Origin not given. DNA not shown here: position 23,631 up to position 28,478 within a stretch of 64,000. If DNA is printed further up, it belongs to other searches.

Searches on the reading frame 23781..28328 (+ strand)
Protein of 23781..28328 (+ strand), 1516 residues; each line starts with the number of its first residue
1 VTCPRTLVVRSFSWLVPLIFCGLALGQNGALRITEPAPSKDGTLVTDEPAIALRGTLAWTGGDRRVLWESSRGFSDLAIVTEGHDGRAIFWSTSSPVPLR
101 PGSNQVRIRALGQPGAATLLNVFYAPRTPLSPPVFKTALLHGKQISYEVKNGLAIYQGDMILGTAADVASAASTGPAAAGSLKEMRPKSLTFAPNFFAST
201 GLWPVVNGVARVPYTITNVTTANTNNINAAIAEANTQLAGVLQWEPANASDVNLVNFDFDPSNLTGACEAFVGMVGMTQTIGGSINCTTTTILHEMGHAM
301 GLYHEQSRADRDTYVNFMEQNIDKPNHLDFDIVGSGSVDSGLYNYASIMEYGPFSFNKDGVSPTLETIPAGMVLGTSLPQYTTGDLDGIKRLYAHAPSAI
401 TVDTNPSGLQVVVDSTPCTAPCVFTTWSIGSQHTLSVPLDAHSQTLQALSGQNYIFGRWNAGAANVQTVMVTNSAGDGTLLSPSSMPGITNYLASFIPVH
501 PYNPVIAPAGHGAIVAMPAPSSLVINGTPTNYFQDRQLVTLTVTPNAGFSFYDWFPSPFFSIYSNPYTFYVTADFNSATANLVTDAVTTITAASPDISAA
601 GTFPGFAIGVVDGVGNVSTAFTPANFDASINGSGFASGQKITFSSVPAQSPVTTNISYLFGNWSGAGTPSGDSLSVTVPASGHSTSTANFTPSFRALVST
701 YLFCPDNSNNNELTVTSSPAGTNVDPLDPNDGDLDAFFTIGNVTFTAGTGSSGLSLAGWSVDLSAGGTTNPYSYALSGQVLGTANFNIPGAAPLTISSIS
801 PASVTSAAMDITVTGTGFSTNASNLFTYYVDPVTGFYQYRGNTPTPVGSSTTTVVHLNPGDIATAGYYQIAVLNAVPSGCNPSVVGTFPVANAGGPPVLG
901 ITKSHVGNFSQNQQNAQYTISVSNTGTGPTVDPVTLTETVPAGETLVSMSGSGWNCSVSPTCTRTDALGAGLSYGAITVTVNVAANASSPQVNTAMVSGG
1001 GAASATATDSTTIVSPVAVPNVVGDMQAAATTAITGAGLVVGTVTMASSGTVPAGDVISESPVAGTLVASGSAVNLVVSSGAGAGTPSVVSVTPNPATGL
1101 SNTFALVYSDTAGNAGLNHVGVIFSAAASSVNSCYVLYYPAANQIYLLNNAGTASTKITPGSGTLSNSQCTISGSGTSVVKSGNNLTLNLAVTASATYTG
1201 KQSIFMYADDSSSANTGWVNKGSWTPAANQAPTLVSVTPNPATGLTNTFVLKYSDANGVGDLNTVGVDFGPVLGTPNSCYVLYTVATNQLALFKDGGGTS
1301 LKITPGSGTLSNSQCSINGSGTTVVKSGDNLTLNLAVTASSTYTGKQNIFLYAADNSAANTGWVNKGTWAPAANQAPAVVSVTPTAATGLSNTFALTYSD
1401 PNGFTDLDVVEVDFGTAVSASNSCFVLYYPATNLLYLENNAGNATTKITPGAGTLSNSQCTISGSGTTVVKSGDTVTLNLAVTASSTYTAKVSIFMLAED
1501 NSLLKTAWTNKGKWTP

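Call 59: search_protein_families(library=pfam, proteins=[window:23781-28328:+], max_evalue=0.0001)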
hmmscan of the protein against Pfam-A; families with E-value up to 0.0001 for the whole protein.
window:23781-28328:+ (1516 aa): 2 families
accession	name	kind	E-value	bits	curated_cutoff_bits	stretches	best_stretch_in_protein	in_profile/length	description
PF01400.30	Astacin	-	8.7e-27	94.5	22.5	1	211-392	6-185/189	Astacin (Peptidase family M12A)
PF03793.24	PASTA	-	4.7e-11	42.9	23.2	1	1017-1080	1-64/64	PASTA domain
